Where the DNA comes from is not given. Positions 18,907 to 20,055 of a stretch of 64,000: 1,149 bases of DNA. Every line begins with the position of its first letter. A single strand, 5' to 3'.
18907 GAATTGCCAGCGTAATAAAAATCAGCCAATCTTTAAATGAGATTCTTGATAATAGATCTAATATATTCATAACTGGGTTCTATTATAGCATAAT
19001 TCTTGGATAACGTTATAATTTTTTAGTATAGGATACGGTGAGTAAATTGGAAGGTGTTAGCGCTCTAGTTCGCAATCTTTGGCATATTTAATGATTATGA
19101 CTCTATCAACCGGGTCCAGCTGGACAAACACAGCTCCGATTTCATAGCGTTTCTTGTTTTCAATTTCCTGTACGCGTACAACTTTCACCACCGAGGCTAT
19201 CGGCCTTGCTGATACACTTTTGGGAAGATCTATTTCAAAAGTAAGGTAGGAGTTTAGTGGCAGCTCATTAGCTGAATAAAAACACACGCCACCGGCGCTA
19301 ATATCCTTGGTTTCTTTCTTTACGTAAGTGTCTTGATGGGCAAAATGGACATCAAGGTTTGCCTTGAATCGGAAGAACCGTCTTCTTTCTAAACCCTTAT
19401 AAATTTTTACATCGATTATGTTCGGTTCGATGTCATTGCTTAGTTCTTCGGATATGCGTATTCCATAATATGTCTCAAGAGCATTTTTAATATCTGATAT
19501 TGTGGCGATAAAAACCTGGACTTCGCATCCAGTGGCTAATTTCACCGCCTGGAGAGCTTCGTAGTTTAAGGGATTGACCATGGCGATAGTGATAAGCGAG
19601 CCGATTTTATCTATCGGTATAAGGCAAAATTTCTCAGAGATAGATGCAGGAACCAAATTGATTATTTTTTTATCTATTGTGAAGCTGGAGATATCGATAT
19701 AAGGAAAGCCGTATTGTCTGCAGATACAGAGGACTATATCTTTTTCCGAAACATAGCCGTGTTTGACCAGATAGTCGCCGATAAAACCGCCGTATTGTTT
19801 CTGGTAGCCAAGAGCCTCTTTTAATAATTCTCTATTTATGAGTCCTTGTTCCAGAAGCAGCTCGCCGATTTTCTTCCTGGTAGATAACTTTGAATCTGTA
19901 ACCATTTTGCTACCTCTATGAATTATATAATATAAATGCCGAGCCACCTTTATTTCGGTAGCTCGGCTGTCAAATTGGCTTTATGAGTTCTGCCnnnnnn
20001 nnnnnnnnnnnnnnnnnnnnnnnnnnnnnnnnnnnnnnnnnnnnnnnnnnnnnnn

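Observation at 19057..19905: Stand-alone MshEN + PilZ protein combining two c-di-GMP-binding modules with no ATPase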

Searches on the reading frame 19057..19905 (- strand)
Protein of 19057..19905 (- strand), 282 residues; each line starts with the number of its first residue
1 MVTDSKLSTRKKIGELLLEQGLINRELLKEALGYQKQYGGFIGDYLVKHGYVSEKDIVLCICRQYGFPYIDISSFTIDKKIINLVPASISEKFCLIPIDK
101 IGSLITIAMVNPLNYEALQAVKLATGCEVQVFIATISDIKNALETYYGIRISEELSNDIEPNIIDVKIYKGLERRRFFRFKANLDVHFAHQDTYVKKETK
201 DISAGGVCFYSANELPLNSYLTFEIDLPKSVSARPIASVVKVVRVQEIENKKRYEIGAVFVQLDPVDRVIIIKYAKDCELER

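Call 3: search_protein_families(library=pfam, proteins=[window:19057-19905:-], max_evalue=1)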
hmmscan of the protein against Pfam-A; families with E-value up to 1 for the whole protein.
window:19057-19905:- (282 aa): 5 families
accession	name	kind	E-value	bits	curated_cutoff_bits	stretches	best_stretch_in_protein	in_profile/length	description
PF05157.20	MshEN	-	1.5e-16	60.6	23.1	1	65-150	1-87/90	MshEN domain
PF07238.19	PilZ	-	1.3e-12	48.4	22.5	1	173-274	1-99/102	PilZ domain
PF20779.2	MACPF_D2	-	0.014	15.8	24.2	1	125-164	52-91/103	MACPF protein, D2 domain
PF01954.22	AF2212-like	-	0.075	13.9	21.6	1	118-154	17-53/59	AF2212-like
PF13027.11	DUF3888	-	0.24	12.2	22.2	1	138-193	12-63/87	Protein of unknown function (DUF3888)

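Call 4: search_protein_families(library=ncbifam, proteins=[window:19057-19905:-], max_evalue=1)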
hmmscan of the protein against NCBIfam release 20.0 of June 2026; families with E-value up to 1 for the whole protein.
window:19057-19905:- (282 aa): 7 families
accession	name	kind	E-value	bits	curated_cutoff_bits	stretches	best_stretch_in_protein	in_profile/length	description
TIGR02538.1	type_IV_pilB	equivalog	1.1e-20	73.9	675.65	1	12-157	1-146/564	type IV-A pilus assembly ATPase PilB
NF008411.1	PRK11234.1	equivalog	4.1e-16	58.5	1170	1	9-163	479-633/723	cyclic di-3',5'-guanylate-activated glycosyltransferase NfrB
NF053729.1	c-di-GMP_motif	domain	5.2e-15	55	38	1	12-64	1-53/53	cyclic di-GMP-binding domain-containing protein, MshE-related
NF012033.0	PRK15489.1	equivalog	8.1e-15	54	537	1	6-175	486-653/703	glycosyl transferase family protein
TIGR02266.1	gmx_TIGR02266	paralog_domain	4e-07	30.1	68.7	1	179-271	1-91/96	TIGR02266 family protein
TIGR03029.1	EpsG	equivalog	5e-05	22.6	313.8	1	12-83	4-75/274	chain length determinant protein tyrosine kinase EpsG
TIGR02533.1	type_II_gspE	equivalog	0.0019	16.9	630.25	1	86-159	5-80/486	type II secretion system ATPase GspE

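Call 7: find_homologous_proteins(query=window:19057-19905:-)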
Query window:19057-19905:- (282 aa): 12 proteins with E <= 0.001 among 1126 candidates.
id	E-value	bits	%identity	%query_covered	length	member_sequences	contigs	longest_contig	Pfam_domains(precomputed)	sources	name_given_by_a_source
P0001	8.3e-173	591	95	100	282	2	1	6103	PF07238.20,PF05157.21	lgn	-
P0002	3.3e-149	514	81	99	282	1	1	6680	PF07238.20,PF05157.21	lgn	-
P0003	9.1e-119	414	65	98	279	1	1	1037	PF07238.20,PF05157.21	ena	-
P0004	4.5e-118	412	64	98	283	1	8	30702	PF07238.20,PF05157.21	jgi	-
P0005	1.6e-111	390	60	100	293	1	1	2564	PF07238.20,PF05157.21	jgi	jgi:hypothetical protein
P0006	9.5e-111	388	58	100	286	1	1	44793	PF07238.20,PF05157.21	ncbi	ncbi:MAG: PilZ domain-containing protein [Candidatus Omnitrophota bacterium]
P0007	2.4e-107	376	59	98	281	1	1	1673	PF07238.20,PF05157.21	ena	-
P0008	2.1e-100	354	56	99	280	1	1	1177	PF07238.20,PF05157.21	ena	-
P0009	2.3e-61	226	43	94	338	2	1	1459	PF07238.20,PF05157.21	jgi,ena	-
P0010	8.7e-13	66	33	49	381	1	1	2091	PF05157.21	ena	-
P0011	4.7e-12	64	31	49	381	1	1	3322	PF05157.21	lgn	-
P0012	1.1e-10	60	33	50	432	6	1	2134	PF05157.21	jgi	jgi:hypothetical protein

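Call 21: find_encoding_contigs(protein=window:19057-19905:-, flank=10000, max_places=4)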
Protein window:19057-19905:- (282 aa): 7 contigs read that carry it; 4 places shown.
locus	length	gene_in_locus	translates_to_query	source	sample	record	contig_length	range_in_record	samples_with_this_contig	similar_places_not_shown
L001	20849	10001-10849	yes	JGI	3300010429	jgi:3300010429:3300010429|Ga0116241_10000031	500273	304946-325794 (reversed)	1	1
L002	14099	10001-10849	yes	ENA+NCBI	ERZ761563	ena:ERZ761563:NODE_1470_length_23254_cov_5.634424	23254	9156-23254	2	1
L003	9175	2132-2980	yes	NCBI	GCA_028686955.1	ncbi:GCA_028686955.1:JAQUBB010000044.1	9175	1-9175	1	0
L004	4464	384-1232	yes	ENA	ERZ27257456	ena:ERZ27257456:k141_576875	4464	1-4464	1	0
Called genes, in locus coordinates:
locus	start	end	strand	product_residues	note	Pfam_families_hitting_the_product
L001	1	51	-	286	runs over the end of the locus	PF02899:Phage_int_SAM_1, PF13102:Phage_int_SAM_5, PF13495:Phage_int_SAM_4 (weak), PF22823:MrpR_C_cat (faint), PF00589:Phage_integrase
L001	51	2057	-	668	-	PF01751:Toprim, PF01131:Topoisom_bac, PF01396:Zn_ribbon_Top1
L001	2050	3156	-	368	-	PF14520:HHH_5, PF02481:DNA_processg_A, PF17782:WHD_DprA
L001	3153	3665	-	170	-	PF02224:Cytidylate_kin (faint), PF13238:AAA_18, PF13671:AAA_33 (faint), PF01202:SKI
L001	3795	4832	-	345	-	PF01264:Chorismate_synt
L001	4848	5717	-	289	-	PF06750:A24_N_bact, PF01478:Peptidase_A24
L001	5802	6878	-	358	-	PF04015:DUF362, PF00037:Fer4 (weak), PF12797:Fer4_2 (faint), PF12837:Fer4_6 (faint), PF13237:Fer4_10, PF14697:Fer4_21, PF12838:Fer4_7, PF13187:Fer4_9 (weak), +2 more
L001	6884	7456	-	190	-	PF01161:PBP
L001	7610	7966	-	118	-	-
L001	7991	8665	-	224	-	-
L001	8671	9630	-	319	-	PF05170:AsmA (weak), PF05359:DUF748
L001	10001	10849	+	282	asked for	PF05157:MshEN, PF07238:PilZ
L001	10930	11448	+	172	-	-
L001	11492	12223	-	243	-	PF00891:Methyltransf_2 (weak), PF01209:Ubie_methyltran, PF13489:Methyltransf_23, PF05175:MTS, PF13847:Methyltransf_31, PF08241:Methyltransf_11, PF08242:Methyltransf_12, PF13649:Methyltransf_25, +1 more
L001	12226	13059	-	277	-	PF08501:Shikimate_dh_N, PF18317:SDH_C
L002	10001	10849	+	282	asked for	PF05157:MshEN, PF07238:PilZ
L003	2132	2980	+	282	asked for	PF05157:MshEN, PF07238:PilZ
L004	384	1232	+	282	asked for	PF05157:MshEN, PF07238:PilZ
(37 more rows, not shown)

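Call 22: find_encoding_contigs(protein=P0006, flank=10000, max_places=3)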
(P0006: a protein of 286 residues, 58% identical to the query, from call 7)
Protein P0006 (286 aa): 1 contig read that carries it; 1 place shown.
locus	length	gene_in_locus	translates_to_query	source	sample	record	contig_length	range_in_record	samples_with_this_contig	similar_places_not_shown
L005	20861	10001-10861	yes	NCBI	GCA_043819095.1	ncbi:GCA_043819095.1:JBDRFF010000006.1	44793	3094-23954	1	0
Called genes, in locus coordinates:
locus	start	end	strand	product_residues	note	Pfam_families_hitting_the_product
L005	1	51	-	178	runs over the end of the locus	PF04306:DUF456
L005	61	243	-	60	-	-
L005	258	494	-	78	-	-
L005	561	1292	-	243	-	PF01479:S4, PF00849:PseudoU_synth_2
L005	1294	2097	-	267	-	PF22435:MRM3-like_sub_bind, PF00588:SpoU_methylase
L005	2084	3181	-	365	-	PF04015:DUF362, PF13237:Fer4_10 (faint), PF25160:LdpA_Fe-S-bd (faint), PF00037:Fer4 (weak), PF12797:Fer4_2 (faint), PF14697:Fer4_21 (weak), PF12838:Fer4_7, PF13187:Fer4_9 (weak), +3 more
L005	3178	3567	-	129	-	PF13279:4HBT_2, PF03061:4HBT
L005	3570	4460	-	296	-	PF04338:DUF481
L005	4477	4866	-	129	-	PF00072:Response_reg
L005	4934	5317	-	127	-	-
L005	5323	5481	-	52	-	-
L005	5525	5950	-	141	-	-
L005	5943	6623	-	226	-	PF11249:DUF3047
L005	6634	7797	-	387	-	PF13505:OMP_b-brl (weak), PF03797:Autotransporter (weak)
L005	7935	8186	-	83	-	-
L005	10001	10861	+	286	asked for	PF05157:MshEN, PF07238:PilZ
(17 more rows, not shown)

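Call 23: find_encoding_contigs(protein=P0004, flank=10000, max_places=3)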
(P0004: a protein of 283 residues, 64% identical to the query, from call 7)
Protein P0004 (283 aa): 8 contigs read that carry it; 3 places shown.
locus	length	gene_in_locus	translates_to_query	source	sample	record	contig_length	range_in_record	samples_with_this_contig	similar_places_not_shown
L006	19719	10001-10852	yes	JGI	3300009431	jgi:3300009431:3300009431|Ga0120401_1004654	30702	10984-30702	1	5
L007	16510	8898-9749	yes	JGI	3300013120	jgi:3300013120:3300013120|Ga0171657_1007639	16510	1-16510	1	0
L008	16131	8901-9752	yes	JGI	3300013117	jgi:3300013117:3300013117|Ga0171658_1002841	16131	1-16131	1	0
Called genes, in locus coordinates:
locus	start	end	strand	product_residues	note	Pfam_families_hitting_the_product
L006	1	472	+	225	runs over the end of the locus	PF00702:Hydrolase, PF12710:HAD (weak), PF13419:HAD_2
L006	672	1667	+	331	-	PF01145:Band_7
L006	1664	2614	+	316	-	PF01145:Band_7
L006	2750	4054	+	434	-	PF05222:AlaDh_PNT_N, PF01262:AlaDh_PNT_C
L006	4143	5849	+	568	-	PF14398:ATPgrasp_YheCD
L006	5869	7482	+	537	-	PF05960:DUF885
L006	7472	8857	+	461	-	-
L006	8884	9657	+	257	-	PF01209:Ubie_methyltran (weak), PF13489:Methyltransf_23, PF13847:Methyltransf_31, PF08241:Methyltransf_11, PF13649:Methyltransf_25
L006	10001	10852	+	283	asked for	PF05157:MshEN, PF07238:PilZ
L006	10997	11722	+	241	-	PF01479:S4, PF00849:PseudoU_synth_2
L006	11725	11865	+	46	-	-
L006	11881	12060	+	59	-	-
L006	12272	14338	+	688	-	PF00027:cNMP_binding, PF01734:Patatin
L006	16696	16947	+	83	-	-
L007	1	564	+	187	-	?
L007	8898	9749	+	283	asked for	PF05157:MshEN, PF07238:PilZ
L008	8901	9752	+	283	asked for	PF05157:MshEN, PF07238:PilZ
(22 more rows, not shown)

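Call 27: search_solved_structures(query=window:19057-19905:-, max_evalue=0.01, show_alignments=3)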
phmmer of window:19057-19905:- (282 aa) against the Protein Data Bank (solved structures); distinct sequences matched with E-value up to 0.01: 18.
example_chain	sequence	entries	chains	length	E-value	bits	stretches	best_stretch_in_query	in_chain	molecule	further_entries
6f8l_G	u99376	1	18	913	4.8e-40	141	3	11-147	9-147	Type IV pilus assembly protein PilF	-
5zfr_A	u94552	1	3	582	6.6e-29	104.5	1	11-165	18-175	Type IV pilus biogenesis ATPase PilB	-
6olj_C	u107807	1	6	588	8.4e-27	97.6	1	11-162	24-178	Type IV pilus biogenesis ATPase PilB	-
5tsg_B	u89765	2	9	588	8.5e-27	97.6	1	11-162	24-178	Type IV pilus biogenesis ATPase PilB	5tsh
3jc8_Ba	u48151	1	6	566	4e-22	82.3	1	12-150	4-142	Type IV-A pilus assembly ATPase PilB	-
5htl_A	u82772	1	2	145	2.8e-14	56.6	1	9-121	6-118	MSHA biogenesis protein MshE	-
9g1w_A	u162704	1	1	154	2.8e-14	56.5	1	11-147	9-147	Type IV pilus assembly ATPase PilB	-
6ejf_G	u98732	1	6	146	5e-12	49.2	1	10-147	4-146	Type IV pilus assembly protein PilF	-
8pdk_A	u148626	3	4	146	2.6e-07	33.7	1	11-118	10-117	c-di-GMP binding domain of the ATPase enzyme PilF | ATP-binding motif-containing protein pilF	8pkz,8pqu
6ejf_J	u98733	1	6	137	2.6e-07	33.7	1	12-118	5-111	Type IV pilus assembly protein PilF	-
8pfa_A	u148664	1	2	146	5.5e-07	32.6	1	12-118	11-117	c-di-GMP binding domain of the ATPase enzyme PilF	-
7lko_B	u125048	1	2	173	6.4e-07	32.4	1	17-147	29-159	Pilus biogenesis protein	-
9gl5_A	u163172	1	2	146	6.8e-07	32.3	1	11-118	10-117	ATP-binding motif-containing protein pilF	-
9glg_A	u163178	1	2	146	6.8e-07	32.3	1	11-118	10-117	ATP-binding motif-containing protein pilF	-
8pe0_A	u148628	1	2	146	1.2e-06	31.6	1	13-118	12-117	c-di-GMP binding domain of the ATPase enzyme PilF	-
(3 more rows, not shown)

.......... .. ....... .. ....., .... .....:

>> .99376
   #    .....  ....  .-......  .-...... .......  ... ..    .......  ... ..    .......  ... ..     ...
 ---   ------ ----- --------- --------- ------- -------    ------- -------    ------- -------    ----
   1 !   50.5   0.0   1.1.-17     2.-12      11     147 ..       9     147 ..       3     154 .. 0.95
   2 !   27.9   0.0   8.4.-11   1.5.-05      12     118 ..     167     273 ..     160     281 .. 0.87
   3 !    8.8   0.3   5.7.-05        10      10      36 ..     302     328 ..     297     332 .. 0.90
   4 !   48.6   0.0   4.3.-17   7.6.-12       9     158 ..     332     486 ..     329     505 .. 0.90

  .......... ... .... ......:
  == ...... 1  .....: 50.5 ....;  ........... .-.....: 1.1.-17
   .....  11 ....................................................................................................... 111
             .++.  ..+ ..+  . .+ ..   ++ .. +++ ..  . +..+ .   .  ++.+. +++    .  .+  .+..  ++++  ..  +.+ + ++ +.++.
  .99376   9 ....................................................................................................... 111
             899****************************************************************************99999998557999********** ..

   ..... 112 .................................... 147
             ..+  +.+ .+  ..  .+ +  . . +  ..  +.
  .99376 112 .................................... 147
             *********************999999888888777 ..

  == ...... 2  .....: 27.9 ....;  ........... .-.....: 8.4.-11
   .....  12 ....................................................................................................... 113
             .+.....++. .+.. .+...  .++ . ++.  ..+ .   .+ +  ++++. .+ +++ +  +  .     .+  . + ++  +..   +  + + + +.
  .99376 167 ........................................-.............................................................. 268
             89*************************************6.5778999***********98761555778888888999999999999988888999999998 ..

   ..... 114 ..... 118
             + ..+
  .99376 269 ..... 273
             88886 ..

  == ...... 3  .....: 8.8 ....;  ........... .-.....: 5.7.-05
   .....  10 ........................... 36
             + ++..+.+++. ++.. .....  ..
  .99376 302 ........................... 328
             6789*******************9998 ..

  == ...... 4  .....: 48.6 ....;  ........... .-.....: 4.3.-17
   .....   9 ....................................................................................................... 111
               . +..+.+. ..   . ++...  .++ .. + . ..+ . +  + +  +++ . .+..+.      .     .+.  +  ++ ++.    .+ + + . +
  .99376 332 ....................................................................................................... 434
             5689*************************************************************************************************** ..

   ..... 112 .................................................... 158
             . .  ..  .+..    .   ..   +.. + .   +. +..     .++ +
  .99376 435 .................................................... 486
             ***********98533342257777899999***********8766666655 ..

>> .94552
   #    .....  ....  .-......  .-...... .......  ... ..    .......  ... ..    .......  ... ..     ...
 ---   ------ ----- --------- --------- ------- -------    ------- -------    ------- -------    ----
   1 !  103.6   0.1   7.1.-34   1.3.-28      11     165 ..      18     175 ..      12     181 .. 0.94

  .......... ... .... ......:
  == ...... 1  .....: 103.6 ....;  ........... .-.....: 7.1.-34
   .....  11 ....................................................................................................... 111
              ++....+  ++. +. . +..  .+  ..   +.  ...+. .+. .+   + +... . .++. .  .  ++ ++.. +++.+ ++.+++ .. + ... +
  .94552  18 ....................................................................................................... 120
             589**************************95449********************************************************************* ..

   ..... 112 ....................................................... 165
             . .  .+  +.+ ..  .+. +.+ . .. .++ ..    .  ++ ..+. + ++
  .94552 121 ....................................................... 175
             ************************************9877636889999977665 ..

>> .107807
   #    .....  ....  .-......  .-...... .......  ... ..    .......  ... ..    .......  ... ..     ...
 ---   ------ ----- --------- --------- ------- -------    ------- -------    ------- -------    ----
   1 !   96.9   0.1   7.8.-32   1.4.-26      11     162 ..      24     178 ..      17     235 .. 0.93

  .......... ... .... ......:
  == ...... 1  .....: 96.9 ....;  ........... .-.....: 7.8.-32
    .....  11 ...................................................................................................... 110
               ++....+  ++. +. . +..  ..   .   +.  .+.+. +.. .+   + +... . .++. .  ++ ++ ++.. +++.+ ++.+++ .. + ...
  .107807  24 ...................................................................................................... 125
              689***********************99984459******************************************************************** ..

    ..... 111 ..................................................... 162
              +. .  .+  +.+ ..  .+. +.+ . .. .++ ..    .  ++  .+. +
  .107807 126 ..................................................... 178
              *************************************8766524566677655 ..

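Call 31: search_protein_representatives(protein=window:19057-19905:-)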
Query: 282 residues. Proteins with E-value up to 0.001 (for the whole library): 19399; up to 1e-10: 6148; up to 1e-30: 137. The best 150 are listed.
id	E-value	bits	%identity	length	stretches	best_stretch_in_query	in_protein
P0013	4.9e-81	288.6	50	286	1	8-277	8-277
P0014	6.7e-79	281.6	30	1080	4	11-169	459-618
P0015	1.6e-74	267.2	32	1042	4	8-148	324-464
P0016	1.3e-73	264.2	47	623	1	5-276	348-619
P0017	1.4e-65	237.9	43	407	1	10-276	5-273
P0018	1.5e-65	237.8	45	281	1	10-275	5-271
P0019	1.6e-62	227.9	41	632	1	8-276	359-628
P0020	1.9e-60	221.1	40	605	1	9-275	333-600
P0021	6.5e-60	219.3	40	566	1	5-280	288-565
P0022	2.2e-59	217.6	39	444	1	8-278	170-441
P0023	1.1e-58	215.2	41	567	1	9-276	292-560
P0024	1.2e-58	215.1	39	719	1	8-275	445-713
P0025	4.7e-58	213.2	37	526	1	8-277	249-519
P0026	9.0e-58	212.3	40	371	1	10-277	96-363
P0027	1.6e-57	211.5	38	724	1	8-276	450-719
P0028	5.8e-57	209.6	42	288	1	10-275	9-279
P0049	3.1e-48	181.0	33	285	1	9-277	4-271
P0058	5.8e-45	170.3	31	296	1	6-278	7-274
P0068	1.5e-43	165.7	33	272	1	9-266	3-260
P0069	5.1e-43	163.9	33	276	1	11-276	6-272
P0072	1.1e-42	162.8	33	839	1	5-275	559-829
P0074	8.2e-42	160.0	33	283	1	9-273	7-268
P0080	2.3e-40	155.2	36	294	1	9-277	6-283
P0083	7.0e-40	153.6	32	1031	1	10-275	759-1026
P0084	2.9e-39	151.6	33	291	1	10-272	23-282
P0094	1.3e-37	146.2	32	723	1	10-275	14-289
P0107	1.0e-35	140.0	30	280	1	9-277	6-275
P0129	1.4e-32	129.7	32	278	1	10-269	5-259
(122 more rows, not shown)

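Call 33: predict_structure(alignment_id=A1)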
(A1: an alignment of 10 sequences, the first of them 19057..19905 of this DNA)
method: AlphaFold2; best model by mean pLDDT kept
length: 282 residues; sequences in the alignment: 10
mean_pLDDT: 78.4   pTM: 0.49
mean pLDDT of the five models: 78.4, 69.5, 63.8, 62.2, 60.0
residues with pLDDT >= 90: 36; 70-90: 201; 50-70: 15; < 50: 30
segments of 3 or more residues with pLDDT < 50: 1-8, 154-159, 162-177
pLDDT, mean of each block of 10 residues (from residue 1): 40 81 82 77 77 84 82 82 91 90 90 88 92 89 84 48 41 49 83 83 82 85 87 86 83 85 78 80 59
secondary structure, 60 per line:
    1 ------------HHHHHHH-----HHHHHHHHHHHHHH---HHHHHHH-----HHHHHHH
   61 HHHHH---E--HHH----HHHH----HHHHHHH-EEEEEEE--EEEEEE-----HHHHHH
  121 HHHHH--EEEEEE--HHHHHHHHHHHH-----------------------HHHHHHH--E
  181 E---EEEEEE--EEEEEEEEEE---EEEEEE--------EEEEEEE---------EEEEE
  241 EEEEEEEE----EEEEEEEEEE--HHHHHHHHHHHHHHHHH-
elements in order: H13-19 H25-38 H42-48 H54-65 H79-82 H87-93 E95-101 E104-109 H115-125 E128-133 H136-147 H171-177 E185-190 E193-202 E206-211 E220-226 E236-248 E253-262 H265-281
